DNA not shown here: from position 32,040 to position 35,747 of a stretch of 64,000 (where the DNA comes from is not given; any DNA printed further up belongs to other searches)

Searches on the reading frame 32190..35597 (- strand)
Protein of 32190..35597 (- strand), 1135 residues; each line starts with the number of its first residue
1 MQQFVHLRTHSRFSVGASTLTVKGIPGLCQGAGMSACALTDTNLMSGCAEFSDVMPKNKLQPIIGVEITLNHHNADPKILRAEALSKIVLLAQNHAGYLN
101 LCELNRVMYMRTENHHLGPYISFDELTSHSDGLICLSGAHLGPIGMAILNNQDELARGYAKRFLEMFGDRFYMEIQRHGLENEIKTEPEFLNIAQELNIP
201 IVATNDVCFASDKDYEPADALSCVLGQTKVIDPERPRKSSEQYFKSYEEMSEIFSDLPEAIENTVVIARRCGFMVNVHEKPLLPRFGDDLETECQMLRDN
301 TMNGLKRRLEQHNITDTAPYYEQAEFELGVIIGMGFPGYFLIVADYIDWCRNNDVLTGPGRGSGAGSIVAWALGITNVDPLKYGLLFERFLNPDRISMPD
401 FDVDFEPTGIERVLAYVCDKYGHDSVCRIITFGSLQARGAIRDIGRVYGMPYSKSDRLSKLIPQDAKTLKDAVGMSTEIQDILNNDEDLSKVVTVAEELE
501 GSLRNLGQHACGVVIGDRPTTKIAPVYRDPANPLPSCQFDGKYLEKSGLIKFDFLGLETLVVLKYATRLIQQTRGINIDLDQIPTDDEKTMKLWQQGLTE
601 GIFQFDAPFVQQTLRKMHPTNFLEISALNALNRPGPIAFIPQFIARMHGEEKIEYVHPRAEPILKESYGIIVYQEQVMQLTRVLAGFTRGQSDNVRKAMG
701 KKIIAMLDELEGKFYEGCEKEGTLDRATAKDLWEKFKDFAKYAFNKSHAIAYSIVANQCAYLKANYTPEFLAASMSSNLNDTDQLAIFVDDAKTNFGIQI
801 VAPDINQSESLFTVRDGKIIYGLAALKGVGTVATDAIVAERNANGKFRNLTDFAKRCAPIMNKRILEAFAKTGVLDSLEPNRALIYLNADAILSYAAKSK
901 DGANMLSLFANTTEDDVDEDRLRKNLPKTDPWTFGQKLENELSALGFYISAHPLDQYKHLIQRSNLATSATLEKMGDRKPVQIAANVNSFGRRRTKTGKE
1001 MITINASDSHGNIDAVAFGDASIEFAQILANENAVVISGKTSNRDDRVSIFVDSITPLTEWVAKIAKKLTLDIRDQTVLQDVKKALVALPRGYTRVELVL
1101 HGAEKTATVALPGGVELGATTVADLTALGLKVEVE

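Call 21: search_protein_families(library=ncbifam, proteins=[window:32190-35597:-], max_evalue=0.00001)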
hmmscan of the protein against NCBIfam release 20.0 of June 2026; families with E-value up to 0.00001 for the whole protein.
window:32190-35597:- (1135 aa): 13 families
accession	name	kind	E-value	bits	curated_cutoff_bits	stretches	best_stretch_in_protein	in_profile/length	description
NF004226.0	PRK05673.1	equivalog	0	1209.3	1002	1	2-1117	4-1124/1146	DNA polymerase III subunit alpha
TIGR00594.1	polc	superfamily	0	1033.2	434.35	1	4-1018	1-1022/1022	DNA polymerase III subunit alpha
NF005298.0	PRK06826.1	equivalog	2.4e-298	992.6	1260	1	2-1111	3-1125/1151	DNA polymerase III subunit alpha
NF005377.0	PRK06920.1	equivalog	6.4e-240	799.1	1806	1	3-1101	2-1071/1108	DNA polymerase III subunit alpha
NF005617.0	PRK07374.1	equivalog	7.7e-237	789.1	1653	1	3-1082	2-1107/1170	DNA polymerase III subunit alpha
NF005516.0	PRK07135.1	equivalog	7.7e-171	570.5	1084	2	239-1032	174-951/974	DNA polymerase III DnaE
NF005582.0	PRK07279.1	equivalog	1.2e-169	566.5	1279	1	194-1109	143-1006/1033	DNA polymerase III subunit alpha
NF007079.0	PRK09532.1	equivalog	4.4e-161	538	1525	1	4-748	3-780/876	DNA polymerase III subunit alpha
NF004225.0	PRK05672.1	subfamily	2.6e-158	529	939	1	2-1066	4-1040/1047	error-prone DNA polymerase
NF004550.0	PRK05898.1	equivalog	1.6e-156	523.1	1182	2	198-901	134-832/971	DNA polymerase III subunit alpha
NF005616.0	PRK07373.1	equivalog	1.8e-57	194.8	646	1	740-1062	34-364/449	DNA polymerase III subunit alpha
NF001688.0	PRK00448.1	equivalog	1.6e-38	132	873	2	70-382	599-914/1445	PolC-type DNA polymerase III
TIGR01405.1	polC_Gram_pos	equivalog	1.9e-36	125.3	1043.45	1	70-382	365-679/1211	DNA polymerase III subunit alpha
